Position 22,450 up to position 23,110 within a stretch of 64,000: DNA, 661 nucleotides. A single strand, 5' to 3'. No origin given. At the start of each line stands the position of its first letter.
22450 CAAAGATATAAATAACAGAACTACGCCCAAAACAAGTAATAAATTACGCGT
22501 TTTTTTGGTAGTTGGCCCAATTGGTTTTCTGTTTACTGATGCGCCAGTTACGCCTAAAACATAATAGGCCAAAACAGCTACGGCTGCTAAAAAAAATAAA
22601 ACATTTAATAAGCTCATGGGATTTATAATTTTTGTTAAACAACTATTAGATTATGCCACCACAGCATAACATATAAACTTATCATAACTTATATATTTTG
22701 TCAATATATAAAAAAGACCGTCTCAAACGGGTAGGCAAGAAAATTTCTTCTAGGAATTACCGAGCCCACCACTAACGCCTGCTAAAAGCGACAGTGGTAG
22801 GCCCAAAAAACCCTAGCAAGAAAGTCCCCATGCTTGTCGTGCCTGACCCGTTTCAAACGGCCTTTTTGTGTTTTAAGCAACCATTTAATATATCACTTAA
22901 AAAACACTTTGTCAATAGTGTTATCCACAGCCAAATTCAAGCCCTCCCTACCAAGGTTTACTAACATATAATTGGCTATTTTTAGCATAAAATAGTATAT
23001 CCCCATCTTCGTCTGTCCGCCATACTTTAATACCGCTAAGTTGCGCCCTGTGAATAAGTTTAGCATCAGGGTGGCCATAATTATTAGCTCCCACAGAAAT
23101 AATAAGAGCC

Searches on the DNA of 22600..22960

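Call 78: search_rna_families(source=window, start=22600, end=22960, threshold=evalue, max_evalue=10, show_alignments=2)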
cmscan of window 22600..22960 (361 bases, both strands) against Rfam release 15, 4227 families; matches with E-value up to 10: 3.
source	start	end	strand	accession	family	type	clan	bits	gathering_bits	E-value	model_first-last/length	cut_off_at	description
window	22610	22678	+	RF01694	Bacteroides-1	Gene; sRNA;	-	19.9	43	0.44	1-82/82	no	Bacteroides-1 RNA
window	22665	22817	-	RF02189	ST7-OT4_3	Gene; lncRNA;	-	16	50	0.14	140-302/302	no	ST7 overlapping transcript 4 conserved region 3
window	22862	22957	-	RF02143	HYMAI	Gene; lncRNA;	-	13.6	80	1.5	141-241/241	no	Hydatidiform mole associated and imprinted conserved region 1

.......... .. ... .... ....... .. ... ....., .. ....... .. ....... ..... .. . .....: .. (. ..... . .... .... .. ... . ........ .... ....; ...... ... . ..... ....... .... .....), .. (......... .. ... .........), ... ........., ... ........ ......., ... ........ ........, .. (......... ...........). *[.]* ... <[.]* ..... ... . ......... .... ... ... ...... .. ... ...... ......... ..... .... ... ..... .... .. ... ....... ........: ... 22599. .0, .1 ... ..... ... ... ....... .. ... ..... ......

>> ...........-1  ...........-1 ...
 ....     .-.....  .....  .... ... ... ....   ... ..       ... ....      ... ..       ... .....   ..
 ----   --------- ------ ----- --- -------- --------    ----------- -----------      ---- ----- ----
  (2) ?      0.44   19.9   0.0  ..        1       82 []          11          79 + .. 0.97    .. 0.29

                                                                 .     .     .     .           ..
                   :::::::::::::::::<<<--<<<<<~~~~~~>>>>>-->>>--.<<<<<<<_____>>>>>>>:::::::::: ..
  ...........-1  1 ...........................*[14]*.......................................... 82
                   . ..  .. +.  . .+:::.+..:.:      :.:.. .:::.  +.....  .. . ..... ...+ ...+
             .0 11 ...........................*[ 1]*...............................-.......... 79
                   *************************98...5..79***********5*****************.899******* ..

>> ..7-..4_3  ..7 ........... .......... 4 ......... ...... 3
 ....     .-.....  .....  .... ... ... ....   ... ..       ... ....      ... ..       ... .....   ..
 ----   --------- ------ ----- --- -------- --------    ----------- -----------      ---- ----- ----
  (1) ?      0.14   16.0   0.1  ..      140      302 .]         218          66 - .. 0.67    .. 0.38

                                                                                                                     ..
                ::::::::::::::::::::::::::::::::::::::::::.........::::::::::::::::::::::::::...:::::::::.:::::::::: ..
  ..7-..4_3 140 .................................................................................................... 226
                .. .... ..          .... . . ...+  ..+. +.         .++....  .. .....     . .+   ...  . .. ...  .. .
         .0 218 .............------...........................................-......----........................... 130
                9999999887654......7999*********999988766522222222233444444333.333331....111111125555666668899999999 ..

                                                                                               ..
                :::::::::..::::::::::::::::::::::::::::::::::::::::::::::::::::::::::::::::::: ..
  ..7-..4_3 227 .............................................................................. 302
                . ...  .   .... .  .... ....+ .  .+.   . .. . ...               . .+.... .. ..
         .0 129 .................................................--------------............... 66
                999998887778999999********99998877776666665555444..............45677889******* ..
